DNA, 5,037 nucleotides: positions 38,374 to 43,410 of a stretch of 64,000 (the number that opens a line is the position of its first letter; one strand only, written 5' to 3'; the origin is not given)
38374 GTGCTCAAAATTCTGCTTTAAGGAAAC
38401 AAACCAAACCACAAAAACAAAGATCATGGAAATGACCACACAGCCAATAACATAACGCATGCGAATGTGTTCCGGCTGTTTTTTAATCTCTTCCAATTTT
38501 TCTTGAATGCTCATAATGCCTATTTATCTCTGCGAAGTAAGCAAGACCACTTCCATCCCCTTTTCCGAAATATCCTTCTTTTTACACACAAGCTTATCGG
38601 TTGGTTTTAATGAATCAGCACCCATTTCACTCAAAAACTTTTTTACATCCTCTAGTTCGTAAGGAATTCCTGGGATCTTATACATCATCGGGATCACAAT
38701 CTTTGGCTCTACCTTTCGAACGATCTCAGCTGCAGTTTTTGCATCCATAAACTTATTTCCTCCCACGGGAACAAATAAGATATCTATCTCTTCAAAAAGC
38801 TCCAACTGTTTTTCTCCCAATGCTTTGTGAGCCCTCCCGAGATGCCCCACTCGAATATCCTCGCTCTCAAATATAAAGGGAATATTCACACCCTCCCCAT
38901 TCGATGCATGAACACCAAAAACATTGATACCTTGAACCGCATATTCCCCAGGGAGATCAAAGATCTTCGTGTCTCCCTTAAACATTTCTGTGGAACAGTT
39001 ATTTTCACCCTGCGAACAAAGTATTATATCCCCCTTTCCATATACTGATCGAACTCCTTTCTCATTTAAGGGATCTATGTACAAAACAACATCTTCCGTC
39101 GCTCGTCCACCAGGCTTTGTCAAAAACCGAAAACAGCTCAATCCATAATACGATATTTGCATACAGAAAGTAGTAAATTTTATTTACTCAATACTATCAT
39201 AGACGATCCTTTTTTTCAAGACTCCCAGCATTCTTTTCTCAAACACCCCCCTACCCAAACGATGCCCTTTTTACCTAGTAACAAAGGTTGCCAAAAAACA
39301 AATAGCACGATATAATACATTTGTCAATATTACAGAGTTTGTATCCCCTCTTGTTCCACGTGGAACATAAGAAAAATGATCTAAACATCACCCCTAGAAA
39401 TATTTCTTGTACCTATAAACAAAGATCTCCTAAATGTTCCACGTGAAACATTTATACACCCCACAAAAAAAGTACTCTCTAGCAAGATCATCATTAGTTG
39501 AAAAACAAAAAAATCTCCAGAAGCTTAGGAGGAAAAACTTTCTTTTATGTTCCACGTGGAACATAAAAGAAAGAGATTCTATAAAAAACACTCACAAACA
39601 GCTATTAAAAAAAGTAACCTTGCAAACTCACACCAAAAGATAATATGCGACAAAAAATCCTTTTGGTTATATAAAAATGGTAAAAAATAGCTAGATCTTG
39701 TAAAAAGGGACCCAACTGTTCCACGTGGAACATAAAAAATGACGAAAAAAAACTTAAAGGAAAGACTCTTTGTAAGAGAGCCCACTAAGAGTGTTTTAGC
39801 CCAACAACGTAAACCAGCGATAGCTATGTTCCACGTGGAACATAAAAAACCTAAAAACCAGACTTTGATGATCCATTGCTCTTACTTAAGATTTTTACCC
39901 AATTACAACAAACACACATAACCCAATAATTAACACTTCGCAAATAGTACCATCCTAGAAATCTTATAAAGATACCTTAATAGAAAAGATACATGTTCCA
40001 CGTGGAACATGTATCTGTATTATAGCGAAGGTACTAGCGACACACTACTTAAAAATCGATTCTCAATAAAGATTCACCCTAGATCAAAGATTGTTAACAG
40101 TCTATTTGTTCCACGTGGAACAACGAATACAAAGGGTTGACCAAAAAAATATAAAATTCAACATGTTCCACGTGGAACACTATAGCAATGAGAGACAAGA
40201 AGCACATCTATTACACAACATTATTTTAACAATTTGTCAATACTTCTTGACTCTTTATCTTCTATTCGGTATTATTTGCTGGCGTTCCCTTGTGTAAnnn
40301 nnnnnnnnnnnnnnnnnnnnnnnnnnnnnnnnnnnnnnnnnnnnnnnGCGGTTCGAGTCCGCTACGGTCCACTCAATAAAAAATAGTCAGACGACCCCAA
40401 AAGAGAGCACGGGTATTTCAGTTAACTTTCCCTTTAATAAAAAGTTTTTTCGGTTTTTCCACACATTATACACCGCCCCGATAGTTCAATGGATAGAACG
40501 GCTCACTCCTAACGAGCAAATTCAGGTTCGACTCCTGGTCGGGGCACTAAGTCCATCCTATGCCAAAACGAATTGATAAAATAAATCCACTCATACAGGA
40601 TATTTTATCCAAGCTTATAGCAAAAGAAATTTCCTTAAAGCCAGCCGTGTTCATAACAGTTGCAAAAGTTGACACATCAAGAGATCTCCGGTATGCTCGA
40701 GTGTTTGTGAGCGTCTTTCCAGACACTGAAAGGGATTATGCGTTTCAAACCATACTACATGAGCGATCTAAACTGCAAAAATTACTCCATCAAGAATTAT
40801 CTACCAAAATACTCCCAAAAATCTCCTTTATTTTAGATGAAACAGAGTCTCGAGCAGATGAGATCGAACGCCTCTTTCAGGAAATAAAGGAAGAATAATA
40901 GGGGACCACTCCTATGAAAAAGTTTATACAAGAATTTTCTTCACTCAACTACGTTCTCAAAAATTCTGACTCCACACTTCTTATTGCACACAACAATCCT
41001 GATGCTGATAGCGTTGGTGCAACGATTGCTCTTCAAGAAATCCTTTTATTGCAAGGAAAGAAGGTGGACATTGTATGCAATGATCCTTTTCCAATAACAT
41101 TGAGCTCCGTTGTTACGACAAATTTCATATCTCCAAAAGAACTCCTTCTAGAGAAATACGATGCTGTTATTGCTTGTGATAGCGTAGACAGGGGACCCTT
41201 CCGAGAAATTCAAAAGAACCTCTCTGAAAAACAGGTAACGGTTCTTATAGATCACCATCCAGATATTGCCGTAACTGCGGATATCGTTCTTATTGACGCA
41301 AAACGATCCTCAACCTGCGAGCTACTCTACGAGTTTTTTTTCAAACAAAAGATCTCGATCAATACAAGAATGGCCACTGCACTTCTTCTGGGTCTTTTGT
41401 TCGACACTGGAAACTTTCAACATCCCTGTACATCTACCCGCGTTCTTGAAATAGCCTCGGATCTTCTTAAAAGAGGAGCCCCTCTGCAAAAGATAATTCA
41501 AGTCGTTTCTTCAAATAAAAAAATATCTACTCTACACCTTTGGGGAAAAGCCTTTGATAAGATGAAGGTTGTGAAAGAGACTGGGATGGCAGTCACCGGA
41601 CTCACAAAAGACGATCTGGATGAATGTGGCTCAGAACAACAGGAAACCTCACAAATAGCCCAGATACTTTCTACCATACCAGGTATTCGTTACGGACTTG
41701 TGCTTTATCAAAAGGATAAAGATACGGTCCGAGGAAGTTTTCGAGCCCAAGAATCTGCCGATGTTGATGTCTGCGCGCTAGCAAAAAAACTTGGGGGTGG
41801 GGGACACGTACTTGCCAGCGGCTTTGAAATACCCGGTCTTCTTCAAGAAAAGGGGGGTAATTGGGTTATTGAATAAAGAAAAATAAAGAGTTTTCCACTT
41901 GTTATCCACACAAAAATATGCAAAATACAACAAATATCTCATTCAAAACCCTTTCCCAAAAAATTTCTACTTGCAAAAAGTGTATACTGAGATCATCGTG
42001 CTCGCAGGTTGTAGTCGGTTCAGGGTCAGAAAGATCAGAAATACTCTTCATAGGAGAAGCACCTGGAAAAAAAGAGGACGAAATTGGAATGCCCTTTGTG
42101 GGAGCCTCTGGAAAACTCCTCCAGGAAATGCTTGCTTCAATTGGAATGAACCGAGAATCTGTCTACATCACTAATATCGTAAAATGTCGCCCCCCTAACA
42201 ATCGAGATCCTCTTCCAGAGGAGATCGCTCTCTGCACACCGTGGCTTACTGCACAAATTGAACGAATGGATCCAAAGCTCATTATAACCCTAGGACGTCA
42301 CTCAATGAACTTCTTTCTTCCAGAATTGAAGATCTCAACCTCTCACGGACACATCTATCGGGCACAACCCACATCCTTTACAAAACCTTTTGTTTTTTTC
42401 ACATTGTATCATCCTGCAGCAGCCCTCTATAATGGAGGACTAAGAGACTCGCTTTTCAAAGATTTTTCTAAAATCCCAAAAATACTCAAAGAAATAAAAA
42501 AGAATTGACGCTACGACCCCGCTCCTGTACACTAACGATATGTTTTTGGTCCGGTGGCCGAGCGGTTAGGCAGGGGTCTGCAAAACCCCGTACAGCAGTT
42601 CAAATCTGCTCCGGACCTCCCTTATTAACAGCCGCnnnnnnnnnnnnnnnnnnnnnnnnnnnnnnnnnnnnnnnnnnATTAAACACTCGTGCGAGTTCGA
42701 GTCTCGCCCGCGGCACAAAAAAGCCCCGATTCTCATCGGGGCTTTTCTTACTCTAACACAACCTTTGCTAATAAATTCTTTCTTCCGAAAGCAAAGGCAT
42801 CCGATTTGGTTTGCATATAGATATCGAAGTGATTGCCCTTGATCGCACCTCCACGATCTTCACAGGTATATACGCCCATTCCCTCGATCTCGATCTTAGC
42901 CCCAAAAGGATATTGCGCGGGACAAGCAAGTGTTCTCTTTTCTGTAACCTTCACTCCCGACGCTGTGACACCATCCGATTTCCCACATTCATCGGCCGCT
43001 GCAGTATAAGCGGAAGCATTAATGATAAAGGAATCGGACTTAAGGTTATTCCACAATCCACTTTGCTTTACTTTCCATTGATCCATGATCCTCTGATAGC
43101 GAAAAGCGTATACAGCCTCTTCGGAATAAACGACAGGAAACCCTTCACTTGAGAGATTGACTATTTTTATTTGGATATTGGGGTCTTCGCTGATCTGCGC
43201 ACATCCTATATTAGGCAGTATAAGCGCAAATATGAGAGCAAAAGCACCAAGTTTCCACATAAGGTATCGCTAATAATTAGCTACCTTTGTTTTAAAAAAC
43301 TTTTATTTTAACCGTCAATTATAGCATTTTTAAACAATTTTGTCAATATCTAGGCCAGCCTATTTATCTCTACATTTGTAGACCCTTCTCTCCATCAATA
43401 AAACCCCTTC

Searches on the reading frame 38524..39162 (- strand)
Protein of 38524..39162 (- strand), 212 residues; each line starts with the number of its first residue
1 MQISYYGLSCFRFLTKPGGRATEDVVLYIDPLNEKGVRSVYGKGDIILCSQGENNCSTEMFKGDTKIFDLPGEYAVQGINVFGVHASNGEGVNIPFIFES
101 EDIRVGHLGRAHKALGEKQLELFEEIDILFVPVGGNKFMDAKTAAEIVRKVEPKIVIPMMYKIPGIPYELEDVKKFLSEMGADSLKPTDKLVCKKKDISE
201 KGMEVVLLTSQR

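Call 6: search_protein_families(library=pfam, proteins=[window:38524-39162:-])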
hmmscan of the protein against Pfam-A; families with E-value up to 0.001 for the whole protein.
window:38524-39162:- (212 aa): 1 family
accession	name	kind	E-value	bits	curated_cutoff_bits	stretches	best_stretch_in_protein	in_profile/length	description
PF13483.12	Lactamase_B_3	-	6.9e-28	98.1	24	1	2-159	1-159/160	Beta-lactamase superfamily domain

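Call 8: find_encoding_contigs(protein=window:38524-39162:-, flank=10000, max_places=10)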
Protein window:38524-39162:- (212 aa): 2 contigs read that carry it; 2 places shown.
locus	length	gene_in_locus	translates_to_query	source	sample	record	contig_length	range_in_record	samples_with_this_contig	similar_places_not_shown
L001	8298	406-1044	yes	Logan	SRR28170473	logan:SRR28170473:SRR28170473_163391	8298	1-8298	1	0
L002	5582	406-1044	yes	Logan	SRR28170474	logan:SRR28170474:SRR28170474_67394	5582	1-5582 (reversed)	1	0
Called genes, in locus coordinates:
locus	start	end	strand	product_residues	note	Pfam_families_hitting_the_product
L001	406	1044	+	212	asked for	PF13483:Lactamase_B_3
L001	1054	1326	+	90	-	-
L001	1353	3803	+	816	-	PF00521:DNA_topoisoIV, PF03989:DNA_gyraseA_C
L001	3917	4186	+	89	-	PF00312:Ribosomal_S15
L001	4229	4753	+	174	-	PF01936:NYN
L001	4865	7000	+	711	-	PF01138:RNase_PH, PF03725:RNase_PH_C, PF01138:RNase_PH, PF00013:KH_1, PF00575:S1, PF23459:S1_RRP5 (weak)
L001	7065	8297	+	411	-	?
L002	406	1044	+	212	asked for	PF13483:Lactamase_B_3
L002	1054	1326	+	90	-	-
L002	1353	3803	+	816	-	PF00521:DNA_topoisoIV, PF03989:DNA_gyraseA_C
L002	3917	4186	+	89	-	PF00312:Ribosomal_S15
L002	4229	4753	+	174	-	PF01936:NYN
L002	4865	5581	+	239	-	?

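Call 10: find_related_loci(query=window:38524-39162:-, collection=genome_contigs, flank=10000)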
Query window:38524-39162:- (212 aa) in genome_contigs; peptide patterns used: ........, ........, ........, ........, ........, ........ (x = any residue, [..] = any of these).
59 stretches matched a pattern; 7 encode a relative of the query (tblastn E <= 1e-3); 7 distinct loci.
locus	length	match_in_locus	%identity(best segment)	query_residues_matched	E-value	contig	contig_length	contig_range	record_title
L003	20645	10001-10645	47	1-208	2e-55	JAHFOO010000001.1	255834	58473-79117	MAG: Candidatus Moraniibacteriota bacterium isolate nzgw505 NODE_25_length_255835_cov_4.951066, whole genome shotgun seq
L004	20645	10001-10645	45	1-208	2e-53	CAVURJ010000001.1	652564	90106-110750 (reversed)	MAG: Candidatus Moranbacteria bacterium isolate MFD09730.bin.1.17 genome assembly, contig: contig_20098, whole genome sh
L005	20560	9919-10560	47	1-208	5e-53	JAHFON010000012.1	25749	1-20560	MAG: Candidatus Moraniibacteriota bacterium isolate nzgw504 NODE_1723_length_25750_cov_3.827422, whole genome shotgun se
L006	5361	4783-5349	46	1-181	6e-52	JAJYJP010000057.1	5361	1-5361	MAG: bacterium isolate DBS2-1.bin163 NODE_31732_length_5361_cov_4.421666, whole genome shotgun sequence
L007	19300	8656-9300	45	1-208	4e-51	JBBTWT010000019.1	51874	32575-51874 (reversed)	MAG: Patescibacteria group bacterium isolate H32-bin019_1 H32_bin019_1_000000000019, whole genome shotgun sequence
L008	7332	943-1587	43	1-208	2e-50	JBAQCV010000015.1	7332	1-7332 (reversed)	MAG: Candidatus Moraniibacteriota bacterium isolate MFD12004_ilm_asm_bin18 k127_63740, whole genome shotgun sequence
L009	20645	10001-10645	47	1-208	6e-50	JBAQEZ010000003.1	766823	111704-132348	MAG: Candidatus Moraniibacteriota bacterium isolate MFD12003_ilm_asm_bin65 k127_11199, whole genome shotgun sequence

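Call 43: search_protein_families(library=pfam, proteins=[L009:13-1293:+], max_evalue=0.01)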
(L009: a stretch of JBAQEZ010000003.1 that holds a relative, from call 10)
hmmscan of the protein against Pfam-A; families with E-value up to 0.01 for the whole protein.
L009:13-1293:+ (427 aa): 1 family
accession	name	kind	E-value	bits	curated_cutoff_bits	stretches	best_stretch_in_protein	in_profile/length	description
PF04932.20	Wzy_C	-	0.00096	19.4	31.7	1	146-322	3-149/149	O-Antigen ligase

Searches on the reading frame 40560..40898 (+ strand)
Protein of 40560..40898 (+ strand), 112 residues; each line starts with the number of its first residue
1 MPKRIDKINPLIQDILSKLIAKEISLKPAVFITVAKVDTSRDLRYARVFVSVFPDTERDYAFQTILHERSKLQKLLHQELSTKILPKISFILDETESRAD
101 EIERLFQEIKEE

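Call 6: search_protein_families(library=pfam, proteins=[window:40560-40898:+])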
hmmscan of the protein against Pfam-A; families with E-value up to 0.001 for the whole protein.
window:40560-40898:+ (112 aa): 1 family
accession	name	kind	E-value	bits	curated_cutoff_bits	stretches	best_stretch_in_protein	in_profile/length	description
PF02033.23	RBFA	-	6.9e-20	71.7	34.7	1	4-106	1-105/105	Ribosome-binding factor A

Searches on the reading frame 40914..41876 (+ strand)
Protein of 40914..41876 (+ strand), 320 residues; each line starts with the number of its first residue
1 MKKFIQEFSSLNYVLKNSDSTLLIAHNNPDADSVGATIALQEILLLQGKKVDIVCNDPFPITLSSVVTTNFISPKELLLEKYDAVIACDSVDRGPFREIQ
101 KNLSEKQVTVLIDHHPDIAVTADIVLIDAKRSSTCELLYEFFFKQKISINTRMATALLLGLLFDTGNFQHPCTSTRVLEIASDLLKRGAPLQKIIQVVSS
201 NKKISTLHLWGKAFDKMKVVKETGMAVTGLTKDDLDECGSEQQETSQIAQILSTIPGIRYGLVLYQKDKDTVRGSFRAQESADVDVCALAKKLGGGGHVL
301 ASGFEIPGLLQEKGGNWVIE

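Call 6: search_protein_families(library=pfam, proteins=[window:40914-41876:+])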
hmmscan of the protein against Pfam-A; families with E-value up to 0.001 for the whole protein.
window:40914-41876:+ (320 aa): 2 families
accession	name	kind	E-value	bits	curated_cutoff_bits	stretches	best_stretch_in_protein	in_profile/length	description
PF01368.27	DHH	-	7.6e-17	62.2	28.1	1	22-160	3-124/125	DHH family, N-terminal domain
PF02272.25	DHHA1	-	6.6e-07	30.2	25.9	1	240-308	13-85/102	DHHA1 domain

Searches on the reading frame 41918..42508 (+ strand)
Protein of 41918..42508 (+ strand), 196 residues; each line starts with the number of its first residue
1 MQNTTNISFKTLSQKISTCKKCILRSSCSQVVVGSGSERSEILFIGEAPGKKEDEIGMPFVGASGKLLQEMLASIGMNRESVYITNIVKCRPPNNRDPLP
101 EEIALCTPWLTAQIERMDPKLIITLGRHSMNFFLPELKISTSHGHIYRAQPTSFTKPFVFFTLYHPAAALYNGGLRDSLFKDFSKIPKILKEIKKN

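Call 6: search_protein_families(library=pfam, proteins=[window:41918-42508:+])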
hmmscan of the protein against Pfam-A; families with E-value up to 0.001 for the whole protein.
window:41918-42508:+ (196 aa): 1 family
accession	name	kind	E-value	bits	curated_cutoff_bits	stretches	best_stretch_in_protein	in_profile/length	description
PF03167.25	UDG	-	1.4e-35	122.9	24.3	1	34-180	2-133/141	Uracil DNA glycosylase superfamily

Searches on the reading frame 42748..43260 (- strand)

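Call 43: search_protein_families(library=pfam, proteins=[window:42748-43260:-], max_evalue=0.01)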
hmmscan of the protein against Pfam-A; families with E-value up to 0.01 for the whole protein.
window:42748-43260:- (170 aa): 1 family
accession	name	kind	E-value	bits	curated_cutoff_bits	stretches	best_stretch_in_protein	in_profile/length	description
PF06725.17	3D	-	2.8e-11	43.9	23.8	1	117-162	10-65/72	3D domain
